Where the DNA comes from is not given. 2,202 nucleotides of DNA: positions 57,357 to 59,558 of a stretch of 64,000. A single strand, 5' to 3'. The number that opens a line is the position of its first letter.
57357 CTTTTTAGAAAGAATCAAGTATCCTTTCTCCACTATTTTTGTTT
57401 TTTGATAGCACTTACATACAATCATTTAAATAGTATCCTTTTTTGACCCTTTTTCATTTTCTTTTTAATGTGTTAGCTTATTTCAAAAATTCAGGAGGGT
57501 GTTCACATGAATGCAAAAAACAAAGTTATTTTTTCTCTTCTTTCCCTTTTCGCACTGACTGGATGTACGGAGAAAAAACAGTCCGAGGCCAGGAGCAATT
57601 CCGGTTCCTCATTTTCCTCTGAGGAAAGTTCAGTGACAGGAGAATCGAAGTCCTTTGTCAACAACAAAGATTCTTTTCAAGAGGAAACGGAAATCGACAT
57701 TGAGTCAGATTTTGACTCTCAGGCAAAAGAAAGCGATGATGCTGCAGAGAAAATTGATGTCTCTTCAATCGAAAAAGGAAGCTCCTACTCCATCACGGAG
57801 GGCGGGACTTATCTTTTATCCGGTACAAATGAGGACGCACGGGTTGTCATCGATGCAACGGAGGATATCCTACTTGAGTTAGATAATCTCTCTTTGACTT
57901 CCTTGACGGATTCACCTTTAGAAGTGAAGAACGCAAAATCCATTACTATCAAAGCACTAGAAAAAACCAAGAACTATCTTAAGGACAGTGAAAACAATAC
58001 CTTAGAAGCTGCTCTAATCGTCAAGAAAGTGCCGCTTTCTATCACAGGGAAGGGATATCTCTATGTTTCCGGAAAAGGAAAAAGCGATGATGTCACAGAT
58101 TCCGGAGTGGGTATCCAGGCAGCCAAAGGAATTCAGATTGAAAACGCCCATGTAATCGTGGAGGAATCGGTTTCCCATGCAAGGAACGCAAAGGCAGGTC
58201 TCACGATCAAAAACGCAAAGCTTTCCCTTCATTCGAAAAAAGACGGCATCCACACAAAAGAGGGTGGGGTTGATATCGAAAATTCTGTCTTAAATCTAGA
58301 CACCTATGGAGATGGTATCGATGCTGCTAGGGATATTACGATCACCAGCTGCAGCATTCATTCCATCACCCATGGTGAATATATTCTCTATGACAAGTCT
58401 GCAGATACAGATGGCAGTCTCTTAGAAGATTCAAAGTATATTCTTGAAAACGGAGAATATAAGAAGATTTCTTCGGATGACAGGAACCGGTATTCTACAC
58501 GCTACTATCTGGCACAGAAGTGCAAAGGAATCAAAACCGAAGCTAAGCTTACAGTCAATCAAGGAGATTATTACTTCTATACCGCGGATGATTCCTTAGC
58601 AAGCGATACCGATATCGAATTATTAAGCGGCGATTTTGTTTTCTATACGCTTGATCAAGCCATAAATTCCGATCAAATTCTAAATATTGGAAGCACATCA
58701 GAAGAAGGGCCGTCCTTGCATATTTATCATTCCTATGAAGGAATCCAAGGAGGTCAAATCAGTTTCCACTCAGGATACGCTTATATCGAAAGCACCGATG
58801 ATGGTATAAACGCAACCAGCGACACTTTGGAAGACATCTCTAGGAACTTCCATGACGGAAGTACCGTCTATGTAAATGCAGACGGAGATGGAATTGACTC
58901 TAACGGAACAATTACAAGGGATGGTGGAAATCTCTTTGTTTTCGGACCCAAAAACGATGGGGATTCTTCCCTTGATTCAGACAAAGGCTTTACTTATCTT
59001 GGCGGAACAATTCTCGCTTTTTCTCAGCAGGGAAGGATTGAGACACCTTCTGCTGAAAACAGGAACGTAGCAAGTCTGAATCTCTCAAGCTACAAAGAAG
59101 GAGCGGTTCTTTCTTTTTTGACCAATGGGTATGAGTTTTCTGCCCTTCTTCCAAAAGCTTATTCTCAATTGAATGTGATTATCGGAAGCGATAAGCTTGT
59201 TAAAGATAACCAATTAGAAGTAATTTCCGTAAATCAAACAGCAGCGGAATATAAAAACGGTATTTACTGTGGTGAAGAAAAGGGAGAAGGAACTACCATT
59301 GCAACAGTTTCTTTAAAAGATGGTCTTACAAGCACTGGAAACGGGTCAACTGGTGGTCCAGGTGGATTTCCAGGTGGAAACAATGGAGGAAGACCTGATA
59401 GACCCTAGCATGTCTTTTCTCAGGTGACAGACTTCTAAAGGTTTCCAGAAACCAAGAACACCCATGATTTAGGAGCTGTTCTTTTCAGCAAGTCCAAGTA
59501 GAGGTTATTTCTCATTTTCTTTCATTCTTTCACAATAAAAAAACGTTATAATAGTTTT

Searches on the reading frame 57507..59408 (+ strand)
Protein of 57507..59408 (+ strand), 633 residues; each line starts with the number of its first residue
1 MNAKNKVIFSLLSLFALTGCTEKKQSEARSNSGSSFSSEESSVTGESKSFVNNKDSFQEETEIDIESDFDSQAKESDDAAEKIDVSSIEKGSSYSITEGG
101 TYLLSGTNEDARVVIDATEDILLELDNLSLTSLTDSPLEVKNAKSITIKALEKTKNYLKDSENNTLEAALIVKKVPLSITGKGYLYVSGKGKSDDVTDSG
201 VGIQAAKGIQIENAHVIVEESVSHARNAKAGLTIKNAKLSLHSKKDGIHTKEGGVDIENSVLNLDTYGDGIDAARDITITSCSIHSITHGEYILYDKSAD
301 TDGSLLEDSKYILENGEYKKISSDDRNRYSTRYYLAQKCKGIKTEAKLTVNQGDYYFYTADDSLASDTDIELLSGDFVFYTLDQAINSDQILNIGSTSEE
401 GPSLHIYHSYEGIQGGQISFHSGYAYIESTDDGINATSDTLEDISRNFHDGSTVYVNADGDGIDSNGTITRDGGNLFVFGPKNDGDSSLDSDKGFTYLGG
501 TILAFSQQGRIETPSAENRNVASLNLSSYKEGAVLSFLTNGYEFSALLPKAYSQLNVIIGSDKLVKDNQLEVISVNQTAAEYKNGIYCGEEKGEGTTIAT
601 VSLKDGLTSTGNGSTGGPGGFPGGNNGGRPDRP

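Call 89: search_protein_families(library=pfam, proteins=[window:57507-59408:+], max_evalue=0.0001)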
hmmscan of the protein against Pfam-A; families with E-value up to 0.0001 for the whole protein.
window:57507-59408:+ (633 aa): 1 family
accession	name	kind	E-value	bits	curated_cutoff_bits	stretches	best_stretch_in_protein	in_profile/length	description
PF14262.12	Cthe_2159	-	7.6e-38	130.7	25.8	1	91-380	2-257/262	Carbohydrate-binding domain-containing protein Cthe_2159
